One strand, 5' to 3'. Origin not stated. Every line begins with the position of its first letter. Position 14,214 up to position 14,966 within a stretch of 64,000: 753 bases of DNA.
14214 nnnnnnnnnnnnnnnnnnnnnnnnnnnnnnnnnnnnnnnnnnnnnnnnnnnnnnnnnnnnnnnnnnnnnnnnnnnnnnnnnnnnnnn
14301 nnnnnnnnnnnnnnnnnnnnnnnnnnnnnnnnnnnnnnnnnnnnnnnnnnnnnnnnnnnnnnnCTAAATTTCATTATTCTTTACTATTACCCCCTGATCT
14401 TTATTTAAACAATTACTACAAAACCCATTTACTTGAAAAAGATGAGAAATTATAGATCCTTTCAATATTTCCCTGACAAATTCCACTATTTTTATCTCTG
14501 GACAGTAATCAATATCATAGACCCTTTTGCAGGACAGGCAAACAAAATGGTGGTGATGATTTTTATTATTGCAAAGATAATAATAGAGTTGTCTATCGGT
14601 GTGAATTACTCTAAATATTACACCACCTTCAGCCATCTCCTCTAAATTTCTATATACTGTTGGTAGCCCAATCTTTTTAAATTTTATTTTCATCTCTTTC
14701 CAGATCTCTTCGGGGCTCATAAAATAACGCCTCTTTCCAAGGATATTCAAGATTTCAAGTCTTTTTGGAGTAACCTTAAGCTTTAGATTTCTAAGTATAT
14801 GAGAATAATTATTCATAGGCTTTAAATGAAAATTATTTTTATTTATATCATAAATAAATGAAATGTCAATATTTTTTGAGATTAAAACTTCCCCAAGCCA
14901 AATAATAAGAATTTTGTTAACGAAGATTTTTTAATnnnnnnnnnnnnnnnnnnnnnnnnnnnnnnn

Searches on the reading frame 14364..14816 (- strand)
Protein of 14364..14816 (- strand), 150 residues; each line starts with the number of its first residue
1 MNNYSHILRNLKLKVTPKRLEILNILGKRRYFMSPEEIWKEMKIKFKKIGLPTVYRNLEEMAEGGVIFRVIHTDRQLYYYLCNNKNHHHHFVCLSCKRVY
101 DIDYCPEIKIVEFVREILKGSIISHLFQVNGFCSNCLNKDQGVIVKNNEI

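Call 66: search_protein_families(library=ncbifam, proteins=[window:14364-14816:-], max_evalue=1e-10)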
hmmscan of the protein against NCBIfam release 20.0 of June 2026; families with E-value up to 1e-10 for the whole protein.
window:14364-14816:- (150 aa): 5 families
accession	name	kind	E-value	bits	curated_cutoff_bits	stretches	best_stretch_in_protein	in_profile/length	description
NF052545.1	TransRegPerRClab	equivalog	9e-22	77.6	180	1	1-139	1-137/138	transcriptional regulator PerR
NF051892.1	TransRegFurBacil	equivalog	2e-18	66.9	220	1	6-141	10-148/149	ferric iron uptake transcriptional regulator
NF051891.1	TransRegFurHelico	equivalog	1.2e-15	57.7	200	1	7-138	17-147/148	ferric iron uptake transcriptional regulator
NF006999.0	PRK09462.1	equivalog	5.4e-15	55.3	146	1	2-103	2-103/148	ferric iron uptake transcriptional regulator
NF047406.1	TransRegPerRTherm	equivalog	5.5e-11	42.8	200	1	14-138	5-127/130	manganese-dependent transcriptional regulator PerR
